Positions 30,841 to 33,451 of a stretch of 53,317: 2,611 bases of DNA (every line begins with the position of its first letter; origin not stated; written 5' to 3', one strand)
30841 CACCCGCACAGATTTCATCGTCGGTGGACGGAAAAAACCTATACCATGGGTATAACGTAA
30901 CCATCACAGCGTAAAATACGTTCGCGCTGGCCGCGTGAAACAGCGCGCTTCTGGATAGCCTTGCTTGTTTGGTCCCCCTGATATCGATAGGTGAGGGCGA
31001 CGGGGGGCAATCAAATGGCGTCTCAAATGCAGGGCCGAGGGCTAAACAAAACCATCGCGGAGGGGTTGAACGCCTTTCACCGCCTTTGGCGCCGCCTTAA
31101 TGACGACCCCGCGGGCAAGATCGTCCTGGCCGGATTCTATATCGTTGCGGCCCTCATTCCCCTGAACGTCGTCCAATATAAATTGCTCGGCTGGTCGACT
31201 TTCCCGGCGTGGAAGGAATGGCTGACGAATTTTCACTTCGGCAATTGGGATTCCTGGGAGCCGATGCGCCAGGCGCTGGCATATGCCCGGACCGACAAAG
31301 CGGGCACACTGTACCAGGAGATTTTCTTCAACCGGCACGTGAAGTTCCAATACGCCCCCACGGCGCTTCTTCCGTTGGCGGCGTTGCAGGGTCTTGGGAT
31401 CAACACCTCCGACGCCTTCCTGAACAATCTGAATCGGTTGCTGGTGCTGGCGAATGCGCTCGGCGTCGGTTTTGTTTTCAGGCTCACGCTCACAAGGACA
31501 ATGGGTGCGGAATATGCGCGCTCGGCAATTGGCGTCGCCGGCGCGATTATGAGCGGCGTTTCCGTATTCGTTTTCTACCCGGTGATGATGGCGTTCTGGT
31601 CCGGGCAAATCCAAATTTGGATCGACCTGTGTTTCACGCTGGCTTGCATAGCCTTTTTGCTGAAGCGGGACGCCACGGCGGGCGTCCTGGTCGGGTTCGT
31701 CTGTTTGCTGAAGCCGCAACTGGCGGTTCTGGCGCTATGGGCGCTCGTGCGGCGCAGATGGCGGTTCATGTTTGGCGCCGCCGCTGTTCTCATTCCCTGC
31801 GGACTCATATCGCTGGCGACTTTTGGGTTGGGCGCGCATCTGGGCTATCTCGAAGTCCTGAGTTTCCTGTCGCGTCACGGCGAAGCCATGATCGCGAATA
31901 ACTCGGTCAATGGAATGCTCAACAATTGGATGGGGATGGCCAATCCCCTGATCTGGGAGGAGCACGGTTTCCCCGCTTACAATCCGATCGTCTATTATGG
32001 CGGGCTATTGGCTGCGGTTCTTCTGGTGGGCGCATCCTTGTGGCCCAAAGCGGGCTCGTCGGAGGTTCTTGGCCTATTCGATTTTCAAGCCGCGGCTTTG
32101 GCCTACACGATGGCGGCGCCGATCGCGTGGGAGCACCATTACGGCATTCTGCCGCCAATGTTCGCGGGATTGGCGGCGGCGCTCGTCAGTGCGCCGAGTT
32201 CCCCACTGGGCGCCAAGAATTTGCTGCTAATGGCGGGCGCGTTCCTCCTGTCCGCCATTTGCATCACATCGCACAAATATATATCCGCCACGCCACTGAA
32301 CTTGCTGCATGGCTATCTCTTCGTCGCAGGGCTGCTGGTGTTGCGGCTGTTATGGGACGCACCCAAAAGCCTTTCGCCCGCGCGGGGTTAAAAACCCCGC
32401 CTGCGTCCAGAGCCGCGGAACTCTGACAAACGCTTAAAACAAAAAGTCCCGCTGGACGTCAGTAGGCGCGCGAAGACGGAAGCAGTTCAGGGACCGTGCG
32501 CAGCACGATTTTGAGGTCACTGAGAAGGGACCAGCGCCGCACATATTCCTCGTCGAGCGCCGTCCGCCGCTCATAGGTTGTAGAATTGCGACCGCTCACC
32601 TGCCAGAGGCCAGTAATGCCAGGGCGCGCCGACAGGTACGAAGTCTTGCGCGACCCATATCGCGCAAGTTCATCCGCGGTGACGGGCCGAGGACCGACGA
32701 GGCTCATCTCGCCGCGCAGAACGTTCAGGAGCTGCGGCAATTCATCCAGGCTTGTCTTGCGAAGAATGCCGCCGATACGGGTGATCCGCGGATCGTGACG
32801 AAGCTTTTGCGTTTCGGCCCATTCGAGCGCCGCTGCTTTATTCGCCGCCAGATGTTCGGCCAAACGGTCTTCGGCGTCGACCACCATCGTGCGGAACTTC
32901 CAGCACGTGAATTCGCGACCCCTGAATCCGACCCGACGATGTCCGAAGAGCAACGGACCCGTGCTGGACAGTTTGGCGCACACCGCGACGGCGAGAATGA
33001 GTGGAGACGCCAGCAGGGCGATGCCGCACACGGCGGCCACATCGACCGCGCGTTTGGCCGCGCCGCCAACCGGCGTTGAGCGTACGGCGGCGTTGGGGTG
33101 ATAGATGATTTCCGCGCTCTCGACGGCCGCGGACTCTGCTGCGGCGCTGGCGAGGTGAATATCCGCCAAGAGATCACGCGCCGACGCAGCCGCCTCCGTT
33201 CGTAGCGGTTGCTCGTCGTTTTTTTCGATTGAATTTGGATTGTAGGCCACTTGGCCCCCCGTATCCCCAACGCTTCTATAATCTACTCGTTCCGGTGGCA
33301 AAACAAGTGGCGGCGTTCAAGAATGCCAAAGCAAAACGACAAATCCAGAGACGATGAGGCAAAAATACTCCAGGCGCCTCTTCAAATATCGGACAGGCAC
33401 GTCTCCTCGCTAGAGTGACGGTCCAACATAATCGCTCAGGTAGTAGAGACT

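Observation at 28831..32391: Polyprenyl-phosphate pentose donor module (GtrA + HAD-UbiA fusion + GT-C) without the DprE1/DprE2 epimerase pair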

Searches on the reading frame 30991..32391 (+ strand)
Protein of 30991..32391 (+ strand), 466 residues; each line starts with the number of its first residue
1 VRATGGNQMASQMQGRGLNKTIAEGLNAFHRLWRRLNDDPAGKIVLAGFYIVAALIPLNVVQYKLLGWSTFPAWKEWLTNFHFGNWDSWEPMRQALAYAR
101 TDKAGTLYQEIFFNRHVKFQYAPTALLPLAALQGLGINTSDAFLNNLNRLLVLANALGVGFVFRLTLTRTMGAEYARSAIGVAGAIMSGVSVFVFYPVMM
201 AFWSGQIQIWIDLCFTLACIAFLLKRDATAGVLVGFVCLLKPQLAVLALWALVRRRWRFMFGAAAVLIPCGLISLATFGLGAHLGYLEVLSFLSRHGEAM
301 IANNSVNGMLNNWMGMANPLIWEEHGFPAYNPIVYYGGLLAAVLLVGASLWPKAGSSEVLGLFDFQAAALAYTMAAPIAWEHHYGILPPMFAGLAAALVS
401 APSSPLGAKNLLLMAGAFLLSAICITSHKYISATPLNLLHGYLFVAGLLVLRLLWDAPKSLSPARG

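Call 3: search_protein_families(library=pfam, proteins=[window:30991-32391:+], max_evalue=0.01)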
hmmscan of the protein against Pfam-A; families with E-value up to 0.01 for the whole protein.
window:30991-32391:+ (466 aa): 1 family
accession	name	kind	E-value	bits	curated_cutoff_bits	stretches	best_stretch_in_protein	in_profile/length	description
PF09594.16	GT87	-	6.2e-13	49.5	25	1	119-354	1-213/237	Glycosyltransferase family 87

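Call 4: search_protein_families(library=ncbifam, proteins=[window:30991-32391:+], max_evalue=0.01)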
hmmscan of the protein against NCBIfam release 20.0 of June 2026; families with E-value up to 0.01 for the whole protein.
window:30991-32391:+ (466 aa): 0 families

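Call 34: search_solved_structures(query=window:30991-32391:+, max_evalue=1, show_alignments=1)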
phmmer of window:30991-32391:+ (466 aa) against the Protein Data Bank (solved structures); distinct sequences matched with E-value up to 1: 0.

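Call 42: find_homologous_proteins(query=window:30991-32391:+, max_evalue=0.00001)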
Query window:30991-32391:+ (466 aa): 98 proteins with E <= 0.00001 among 8000 candidates.
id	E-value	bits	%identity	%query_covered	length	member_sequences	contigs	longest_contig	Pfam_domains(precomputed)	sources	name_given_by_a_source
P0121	0.0e+0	1023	100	98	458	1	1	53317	PF09594.17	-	-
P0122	2.7e-259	879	86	98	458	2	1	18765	PF09594.17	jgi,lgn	-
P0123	3.1e-172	592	61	94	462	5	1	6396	PF09594.17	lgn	-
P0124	4.5e-165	568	62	90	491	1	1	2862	PF09594.17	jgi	jgi:alpha-1,2-mannosyltransferase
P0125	1.1e-164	567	58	97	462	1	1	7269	PF09594.17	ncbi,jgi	jgi:alpha-1,2-mannosyltransferase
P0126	2.0e-163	563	59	91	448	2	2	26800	PF09594.17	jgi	jgi:alpha-1,2-mannosyltransferase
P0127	1.6e-160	553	60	89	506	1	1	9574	PF09594.17,PF04602.19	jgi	jgi:alpha-1,2-mannosyltransferase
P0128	9.7e-158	544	57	96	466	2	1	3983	PF09594.17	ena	-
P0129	4.0e-154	532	57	92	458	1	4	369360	PF09594.17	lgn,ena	-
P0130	1.4e-153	531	58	87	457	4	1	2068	PF09594.17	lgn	-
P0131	2.1e-153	530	56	93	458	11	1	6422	PF09594.17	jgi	-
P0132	8.5e-153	528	58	88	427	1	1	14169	PF09594.17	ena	-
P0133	1.5e-152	527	59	89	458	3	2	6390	PF09594.17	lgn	-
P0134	1.1e-150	521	57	91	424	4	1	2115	PF09594.17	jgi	jgi:hypothetical protein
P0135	1.6e-150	520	57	89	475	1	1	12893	PF09594.17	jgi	jgi:alpha-1,2-mannosyltransferase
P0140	1.7e-145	504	54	94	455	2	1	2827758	PF09594.17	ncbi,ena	-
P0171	5.4e-62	229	42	84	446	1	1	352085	PF09594.17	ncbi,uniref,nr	ncbi:glycosyltransferase family 87 protein [Ramlibacter humi]|uniref:DUF2029 domain-containing prote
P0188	3.8e-56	209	34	81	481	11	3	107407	PF09594.17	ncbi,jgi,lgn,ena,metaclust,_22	metaclust:\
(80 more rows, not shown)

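Call 43: find_encoding_contigs(protein=P0121, flank=10000, max_places=2)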
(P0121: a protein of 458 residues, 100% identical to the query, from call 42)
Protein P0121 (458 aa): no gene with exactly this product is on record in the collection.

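Call 52: predict_structure(alignment_id=A2)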
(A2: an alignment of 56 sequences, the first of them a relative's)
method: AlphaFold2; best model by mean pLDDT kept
length: 458 residues; sequences in the alignment: 56
mean_pLDDT: 93.3   pTM: 0.93
mean pLDDT of the five models: 93.3, 92.6, 92.5, 91.7, 91.3
residues with pLDDT >= 90: 384; 70-90: 51; 50-70: 20; < 50: 3
segments of 3 or more residues with pLDDT < 50: none
pLDDT, mean of each block of 10 residues (from residue 1): 58 89 95 96 96 92 95 93 97 94 96 97 97 97 98 98 97 98 98 96 98 98 98 94 96 98 97 97 94 92 90 88 96 97 83 96 96 97 98 94 97 88 68 92 95 71
secondary structure, 60 per line:
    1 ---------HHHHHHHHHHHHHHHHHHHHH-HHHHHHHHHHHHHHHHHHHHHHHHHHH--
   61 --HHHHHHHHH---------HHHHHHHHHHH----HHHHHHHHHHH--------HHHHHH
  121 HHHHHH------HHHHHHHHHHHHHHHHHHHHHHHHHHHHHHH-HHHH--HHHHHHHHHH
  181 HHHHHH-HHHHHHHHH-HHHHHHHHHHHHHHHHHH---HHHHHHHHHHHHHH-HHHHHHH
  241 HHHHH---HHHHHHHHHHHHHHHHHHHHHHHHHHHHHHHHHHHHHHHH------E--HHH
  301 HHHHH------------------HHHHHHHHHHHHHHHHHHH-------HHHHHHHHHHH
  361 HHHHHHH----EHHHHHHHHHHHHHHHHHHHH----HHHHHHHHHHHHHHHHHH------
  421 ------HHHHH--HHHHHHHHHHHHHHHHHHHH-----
elements in order: H10-30 H32-58 H63-71 H81-91 H96-106 H115-126 H133-163 H165-168 H171-186 H188-196 H198-215 H219-232 H234-245 H249-288 H298-305 H324-342 H350-367 H373-392 H397-414 H427-431 H434-453

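Call 54: fold_search(model_id=the predicted structure, library=pdb)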
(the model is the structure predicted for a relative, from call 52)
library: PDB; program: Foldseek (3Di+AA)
matches with E <= 10: 239; with E <= 0.001: 2
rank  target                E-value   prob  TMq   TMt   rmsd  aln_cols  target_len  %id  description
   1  9dm5                  1.2e-07  1.00  0.56  0.64   6.8       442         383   20  Product-Bound mannosyltransferase PimE (released 2025-06-25)
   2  9dm7_A                1.6e-06  1.00  0.58  0.69   5.8       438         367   18  mannosyltransferase PimE in complex with Fab_E6 (released 2025-06-25)
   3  9wno_A                1.1e-02  1.00  0.52  0.57   7.2       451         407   12  Cryo-EM structure of Candida glabrata GPI mannosyltransferase I bound to Dol-P-Man (released 2025-12-03)
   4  6snh_X                3.5e-02  1.00  0.47  0.45   8.7       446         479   13  Cryo-EM structure of yeast ALG6 in complex with 6AG9 Fab and Dol25-P-Glc (released 2020-03-11)
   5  9s6s_A                3.8e-02  0.99  0.38  0.33  14.1       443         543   12  Ternary cryo-EM structure of human ALG9 with Dol25-PP-GlcNAc2Man6, Dol25-P-Man and Fab (released 2026-03-18)
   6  9s6u_A                4.0e-02  0.99  0.36  0.31  14.7       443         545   14  Ternary cryo-EM structure of human ALG9 with Dol25-PP-GlcNAc2Man8, Dol25-P-Man and Fab (released 2026-03-18)
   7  5f15                  4.1e-02  0.99  0.38  0.33  15.4       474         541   12  Crystal Structure of ArnT from Cupriavidus metallidurans bound to Undecaprenyl phosphate (released 2016-02-17)
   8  8age_A                5.3e-02  0.85  0.30  0.24  16.2       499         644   10  Structure of yeast oligosaccharylransferase complex with acceptor peptide bound (released 2022-12-07)
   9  3wak                  1.2e-01  0.89  0.34  0.21  16.7       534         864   12  Crystal structure of the Archaeoglobus fulgidus oligosaccharyltransferase (O29867_ARCFU) in the apo form (released 2013-10-30)
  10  8b6l_I                1.4e-01  0.72  0.30  0.22  20.8       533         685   10  Subtomogram average of the human Sec61-TRAP-OSTA-translocon (released 2022-12-07)
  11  8imx_U                1.7e-01  0.96  0.40  0.43  11.3       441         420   10  Cryo-EM structure of GPI-T with a chimeric GPI-anchored protein (released 2023-08-16)
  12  6ezn_F                1.7e-01  0.44  0.25  0.20  18.2       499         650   12  Cryo-EM structure of the yeast oligosaccharyltransferase (OST) complex (released 2018-01-17)
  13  7w72_U                2.1e-01  0.97  0.48  0.51   8.5       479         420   10  Structure of a human glycosylphosphatidylinositol (GPI) transamidase (released 2022-02-16)
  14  9s6r_A                2.2e-01  0.90  0.38  0.44   9.9       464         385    9  Ternary cryo-EM structure of yeast ALG3 with Dol25-PP-GlcNAc2Man5, Dol25-P-Man, and Fab (released 2026-03-18)
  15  7oci_F                2.4e-01  0.54  0.29  0.23  17.1       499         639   10  Cryo-EM structure of yeast Ost6p containing oligosaccharyltransferase complex (released 2022-02-16)
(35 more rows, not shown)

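Call 61: find_encoding_contigs(protein=P0140, flank=8000, max_places=1)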
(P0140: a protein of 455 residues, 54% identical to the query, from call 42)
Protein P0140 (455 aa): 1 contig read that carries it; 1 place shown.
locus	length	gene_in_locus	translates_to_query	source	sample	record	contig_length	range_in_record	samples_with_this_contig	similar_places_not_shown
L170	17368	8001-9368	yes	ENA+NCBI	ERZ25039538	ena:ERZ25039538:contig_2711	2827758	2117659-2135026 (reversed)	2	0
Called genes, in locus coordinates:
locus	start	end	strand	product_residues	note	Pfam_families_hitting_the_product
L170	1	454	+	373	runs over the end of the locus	PF13439:Glyco_transf_4, PF00534:Glycos_transf_1, PF13692:Glyco_trans_1_4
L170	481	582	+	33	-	-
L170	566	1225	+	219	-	-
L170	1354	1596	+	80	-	-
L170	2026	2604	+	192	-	PF00196:GerE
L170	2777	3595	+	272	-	PF02397:Bac_transf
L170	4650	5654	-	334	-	-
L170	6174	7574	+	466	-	PF09594:GT87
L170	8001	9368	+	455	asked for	PF09594:GT87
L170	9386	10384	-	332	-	-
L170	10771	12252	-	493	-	PF01943:Polysacc_synt, PF13440:Polysacc_synt_3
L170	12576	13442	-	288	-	PF00135:COesterase, PF20434:BD-FAE, PF12146:Hydrolase_4 (faint), PF07859:Abhydrolase_3, PF00326:Peptidase_S9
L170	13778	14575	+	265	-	PF01011:PQQ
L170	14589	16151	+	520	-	PF01011:PQQ, PF13570:Beta-prop_ACSF4 (faint), PF13360:PQQ_2 (faint)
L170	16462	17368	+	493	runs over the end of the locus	PF12710:HAD (faint), PF01040:UbiA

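Call 62: find_encoding_contigs(protein=P0171, flank=8000, max_places=1)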
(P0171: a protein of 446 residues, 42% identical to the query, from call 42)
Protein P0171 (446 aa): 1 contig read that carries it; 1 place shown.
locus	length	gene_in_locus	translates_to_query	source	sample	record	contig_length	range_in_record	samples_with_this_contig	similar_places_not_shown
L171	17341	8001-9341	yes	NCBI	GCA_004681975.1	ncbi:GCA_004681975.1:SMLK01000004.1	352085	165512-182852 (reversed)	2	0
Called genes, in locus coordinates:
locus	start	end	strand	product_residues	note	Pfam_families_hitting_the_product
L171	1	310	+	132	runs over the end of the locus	PF04138:GtrA_DPMS_TM (faint)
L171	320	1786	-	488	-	-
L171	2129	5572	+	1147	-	-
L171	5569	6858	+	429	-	PF03023:MurJ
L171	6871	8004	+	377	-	PF13439:Glyco_transf_4, PF13579:Glyco_trans_4_4, PF20706:GT4-conflict, PF00534:Glycos_transf_1, PF13692:Glyco_trans_1_4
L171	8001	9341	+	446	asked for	PF09594:GT87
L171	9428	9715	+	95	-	-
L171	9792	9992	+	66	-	-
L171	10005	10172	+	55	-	-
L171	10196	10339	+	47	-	-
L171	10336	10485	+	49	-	-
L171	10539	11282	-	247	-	-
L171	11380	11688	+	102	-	-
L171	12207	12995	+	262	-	PF08281:Sigma70_r4_2 (weak), PF00196:GerE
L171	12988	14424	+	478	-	PF13727:CoA_binding_3, PF02397:Bac_transf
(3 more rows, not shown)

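Call 63: find_encoding_contigs(protein=P0188, flank=8000, max_places=1)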
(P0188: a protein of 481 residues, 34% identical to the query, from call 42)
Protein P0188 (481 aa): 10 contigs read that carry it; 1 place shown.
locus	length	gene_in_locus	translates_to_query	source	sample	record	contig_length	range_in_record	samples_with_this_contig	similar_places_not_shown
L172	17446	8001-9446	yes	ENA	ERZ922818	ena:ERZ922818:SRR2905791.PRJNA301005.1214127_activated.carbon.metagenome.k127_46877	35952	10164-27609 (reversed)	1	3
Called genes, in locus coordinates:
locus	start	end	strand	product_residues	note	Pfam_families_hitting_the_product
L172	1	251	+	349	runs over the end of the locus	PF13641:Glyco_tranf_2_3, PF00535:Glycos_transf_2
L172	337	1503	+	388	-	-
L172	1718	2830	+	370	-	PF13807:GNVR (weak)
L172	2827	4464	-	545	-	PF05199:GMC_oxred_C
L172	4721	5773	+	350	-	PF00535:Glycos_transf_2, PF10111:Glyco_tranf_2_2 (faint), PF13506:Glyco_transf_21, PF13641:Glyco_tranf_2_3, PF13632:Glyco_trans_2_3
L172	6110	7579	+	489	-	PF12710:HAD (faint), PF01040:UbiA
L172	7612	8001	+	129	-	PF04138:GtrA_DPMS_TM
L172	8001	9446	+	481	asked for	PF09594:GT87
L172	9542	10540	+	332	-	PF00535:Glycos_transf_2, PF13641:Glyco_tranf_2_3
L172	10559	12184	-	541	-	PF05199:GMC_oxred_C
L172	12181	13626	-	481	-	PF01073:3Beta_HSD, PF01370:Epimerase, PF02719:Polysacc_synt_2 (weak), PF04321:RmlD_sub_bind, PF05368:NmrA, PF13460:NAD_binding_10, PF16363:GDP_Man_Dehyd (weak), PF07993:NAD_binding_4 (weak)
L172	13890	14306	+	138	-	PF04138:GtrA_DPMS_TM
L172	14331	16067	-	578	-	-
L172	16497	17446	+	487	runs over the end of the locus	PF05199:GMC_oxred_C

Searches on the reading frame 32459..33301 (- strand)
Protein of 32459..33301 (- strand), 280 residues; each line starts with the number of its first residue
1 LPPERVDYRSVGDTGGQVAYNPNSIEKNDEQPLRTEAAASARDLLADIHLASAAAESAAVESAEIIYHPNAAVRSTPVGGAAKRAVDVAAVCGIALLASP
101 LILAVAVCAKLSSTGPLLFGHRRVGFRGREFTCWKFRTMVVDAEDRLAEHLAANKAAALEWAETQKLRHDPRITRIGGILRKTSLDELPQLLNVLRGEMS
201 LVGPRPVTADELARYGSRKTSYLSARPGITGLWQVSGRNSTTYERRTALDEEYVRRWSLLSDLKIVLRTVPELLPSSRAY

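Call 3: search_protein_families(library=pfam, proteins=[window:32459-33301:-], max_evalue=0.01)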
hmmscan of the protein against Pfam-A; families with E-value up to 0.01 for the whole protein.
window:32459-33301:- (280 aa): 1 family
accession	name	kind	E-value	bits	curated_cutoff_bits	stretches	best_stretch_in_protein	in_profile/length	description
PF02397.22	Bac_transf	-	6.8e-62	208.6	27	1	83-273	1-177/179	Bacterial sugar transferase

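Call 4: search_protein_families(library=ncbifam, proteins=[window:32459-33301:-], max_evalue=0.01)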
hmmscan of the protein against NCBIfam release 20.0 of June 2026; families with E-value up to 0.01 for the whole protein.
window:32459-33301:- (280 aa): 10 families
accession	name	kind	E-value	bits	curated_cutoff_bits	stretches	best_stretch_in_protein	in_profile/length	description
TIGR03022.1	WbaP_sugtrans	subfamily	2.2e-85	287.6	403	1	81-280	257-456/456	undecaprenyl-phosphate galactose phosphotransferase WbaP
TIGR03025.1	EPS_sugtrans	subfamily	2.6e-79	267.5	295.55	1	74-280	249-445/445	exopolysaccharide biosynthesis polyprenyl glycosylphosphotransferase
NF052601.1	undeca_RfbP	equivalog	2.8e-67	226.6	330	1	68-272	30-234/244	undecaprenyl-phosphate galactose phosphotransferase family protein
TIGR03023.1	WcaJ_sugtrans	equivalog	2.3e-66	224.9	410.75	1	60-280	237-453/453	undecaprenyl-phosphate glucose phosphotransferase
NF041877.1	EPS_EpsZ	equivalog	1.2e-60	205.5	800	1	70-274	253-453/459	exopolysaccharide biosynthesis polyisoprenyl-phosphate hexose-1-phosphate transferase EpsZ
NF011751.0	PRK15204.1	equivalog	2.4e-58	197.9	907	1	81-276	278-472/476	undecaprenyl-phosphate galactose phosphotransferase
NF007518.0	PRK10124.1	equivalog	3.3e-40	138.2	684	1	81-270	272-454/464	undecaprenyl-phosphate glucose phosphotransferase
NF050817.1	PolSacchBiosHfsE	equivalog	1.2e-39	136.4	750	1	79-276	268-462/467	polysaccharide biosynthesis protein HfsE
TIGR03013.1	EpsB_2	subfamily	9.5e-37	127.1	393.35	1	78-270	250-433/443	TIGR03013 family XrtA/PEP-CTERM system glycosyltransferase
NF045514.1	glycotran_HepC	equivalog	2.2e-25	89.3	140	1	76-209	110-214/220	heterocyst development glycosyltransferase HepC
